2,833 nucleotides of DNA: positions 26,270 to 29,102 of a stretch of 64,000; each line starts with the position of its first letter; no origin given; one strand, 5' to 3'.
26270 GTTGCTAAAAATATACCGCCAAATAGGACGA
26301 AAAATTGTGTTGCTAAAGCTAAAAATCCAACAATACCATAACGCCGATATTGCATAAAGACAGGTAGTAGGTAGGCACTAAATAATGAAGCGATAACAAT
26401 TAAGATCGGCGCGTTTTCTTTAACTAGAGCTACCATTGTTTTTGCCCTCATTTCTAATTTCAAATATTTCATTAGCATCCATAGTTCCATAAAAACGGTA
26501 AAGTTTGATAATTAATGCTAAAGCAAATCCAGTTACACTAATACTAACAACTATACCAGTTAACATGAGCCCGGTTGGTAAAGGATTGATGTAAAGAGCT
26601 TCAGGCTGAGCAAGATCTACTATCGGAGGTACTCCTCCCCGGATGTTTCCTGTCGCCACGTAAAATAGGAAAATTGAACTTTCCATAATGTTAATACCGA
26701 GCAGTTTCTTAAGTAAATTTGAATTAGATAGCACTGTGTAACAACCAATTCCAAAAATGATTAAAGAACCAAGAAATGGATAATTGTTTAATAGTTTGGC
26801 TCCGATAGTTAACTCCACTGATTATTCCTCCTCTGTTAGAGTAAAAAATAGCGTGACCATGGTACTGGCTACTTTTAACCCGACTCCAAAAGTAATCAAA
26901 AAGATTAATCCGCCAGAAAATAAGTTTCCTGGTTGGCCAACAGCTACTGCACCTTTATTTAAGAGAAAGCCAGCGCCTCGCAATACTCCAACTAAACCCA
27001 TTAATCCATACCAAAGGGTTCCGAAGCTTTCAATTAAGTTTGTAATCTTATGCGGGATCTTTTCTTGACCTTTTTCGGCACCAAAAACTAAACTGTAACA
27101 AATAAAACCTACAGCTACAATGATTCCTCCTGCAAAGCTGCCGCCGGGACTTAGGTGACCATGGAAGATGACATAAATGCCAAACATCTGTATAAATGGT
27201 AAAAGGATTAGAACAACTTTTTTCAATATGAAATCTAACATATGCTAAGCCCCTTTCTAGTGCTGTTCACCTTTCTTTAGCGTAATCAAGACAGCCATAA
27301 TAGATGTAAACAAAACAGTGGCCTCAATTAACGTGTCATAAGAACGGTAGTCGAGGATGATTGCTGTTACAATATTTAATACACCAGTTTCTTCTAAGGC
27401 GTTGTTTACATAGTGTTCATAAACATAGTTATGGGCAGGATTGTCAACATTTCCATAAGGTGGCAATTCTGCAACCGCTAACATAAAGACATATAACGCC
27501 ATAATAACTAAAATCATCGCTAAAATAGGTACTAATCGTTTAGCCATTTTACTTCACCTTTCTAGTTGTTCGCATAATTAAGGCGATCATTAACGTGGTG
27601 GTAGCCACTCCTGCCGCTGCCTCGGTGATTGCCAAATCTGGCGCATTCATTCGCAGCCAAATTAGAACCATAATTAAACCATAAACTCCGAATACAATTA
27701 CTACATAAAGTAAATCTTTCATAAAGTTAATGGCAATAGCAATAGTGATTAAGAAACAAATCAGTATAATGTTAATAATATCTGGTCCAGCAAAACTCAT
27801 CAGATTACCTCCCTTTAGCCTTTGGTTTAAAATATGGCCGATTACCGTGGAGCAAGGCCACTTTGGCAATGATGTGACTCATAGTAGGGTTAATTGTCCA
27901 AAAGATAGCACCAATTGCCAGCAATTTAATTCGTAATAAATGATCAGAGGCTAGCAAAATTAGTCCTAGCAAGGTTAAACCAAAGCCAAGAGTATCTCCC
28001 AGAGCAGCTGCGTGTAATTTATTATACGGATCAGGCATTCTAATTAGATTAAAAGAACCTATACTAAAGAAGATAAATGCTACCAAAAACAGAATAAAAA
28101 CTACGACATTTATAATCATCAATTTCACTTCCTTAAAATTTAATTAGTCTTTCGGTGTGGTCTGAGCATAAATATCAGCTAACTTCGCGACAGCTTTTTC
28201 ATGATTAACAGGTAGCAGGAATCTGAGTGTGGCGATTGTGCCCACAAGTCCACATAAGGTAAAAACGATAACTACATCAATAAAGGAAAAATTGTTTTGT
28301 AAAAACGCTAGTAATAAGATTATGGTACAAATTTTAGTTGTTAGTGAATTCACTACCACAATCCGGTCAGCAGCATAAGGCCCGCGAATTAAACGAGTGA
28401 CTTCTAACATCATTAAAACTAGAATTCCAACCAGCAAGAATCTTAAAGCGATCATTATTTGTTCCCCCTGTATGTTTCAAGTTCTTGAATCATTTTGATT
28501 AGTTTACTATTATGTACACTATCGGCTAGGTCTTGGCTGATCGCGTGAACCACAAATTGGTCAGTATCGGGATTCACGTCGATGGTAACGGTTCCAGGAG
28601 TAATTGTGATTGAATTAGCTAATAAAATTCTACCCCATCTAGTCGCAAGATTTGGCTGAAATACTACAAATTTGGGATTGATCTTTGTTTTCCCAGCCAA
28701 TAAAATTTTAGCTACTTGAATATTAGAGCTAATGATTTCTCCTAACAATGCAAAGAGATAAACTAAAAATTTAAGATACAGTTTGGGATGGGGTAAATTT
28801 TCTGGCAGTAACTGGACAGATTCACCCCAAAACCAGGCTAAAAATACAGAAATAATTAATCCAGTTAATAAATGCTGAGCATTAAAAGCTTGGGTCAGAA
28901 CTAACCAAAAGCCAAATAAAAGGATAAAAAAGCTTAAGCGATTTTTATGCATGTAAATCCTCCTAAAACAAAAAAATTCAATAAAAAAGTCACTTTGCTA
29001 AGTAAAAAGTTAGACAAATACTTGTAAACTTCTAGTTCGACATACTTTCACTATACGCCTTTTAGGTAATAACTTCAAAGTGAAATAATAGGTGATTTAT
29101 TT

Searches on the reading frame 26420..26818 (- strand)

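Call 62: search_protein_families(library=pfam, proteins=[window:26420-26818:-], max_evalue=0.001)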
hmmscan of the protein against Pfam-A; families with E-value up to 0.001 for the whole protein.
window:26420-26818:- (132 aa): 1 family
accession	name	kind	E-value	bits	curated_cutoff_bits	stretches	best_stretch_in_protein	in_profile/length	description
PF00420.29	Oxidored_q2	-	2.8e-19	69.1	26.1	1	16-118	4-90/95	NADH-ubiquinone/plastoquinone oxidoreductase chain 4L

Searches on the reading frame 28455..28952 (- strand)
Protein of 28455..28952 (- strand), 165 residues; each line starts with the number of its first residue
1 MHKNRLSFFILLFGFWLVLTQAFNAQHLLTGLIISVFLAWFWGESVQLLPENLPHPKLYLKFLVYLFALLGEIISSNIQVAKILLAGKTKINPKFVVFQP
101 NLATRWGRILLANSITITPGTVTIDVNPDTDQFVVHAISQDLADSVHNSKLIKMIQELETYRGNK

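Call 62: search_protein_families(library=pfam, proteins=[window:28455-28952:-], max_evalue=0.001)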
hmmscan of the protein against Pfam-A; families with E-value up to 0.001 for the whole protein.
window:28455-28952:- (165 aa): 1 family
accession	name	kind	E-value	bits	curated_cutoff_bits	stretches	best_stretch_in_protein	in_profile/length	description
PF01899.21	MNHE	-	3.4e-34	118.2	27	1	9-146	1-130/145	Na+/H+ ion antiporter subunit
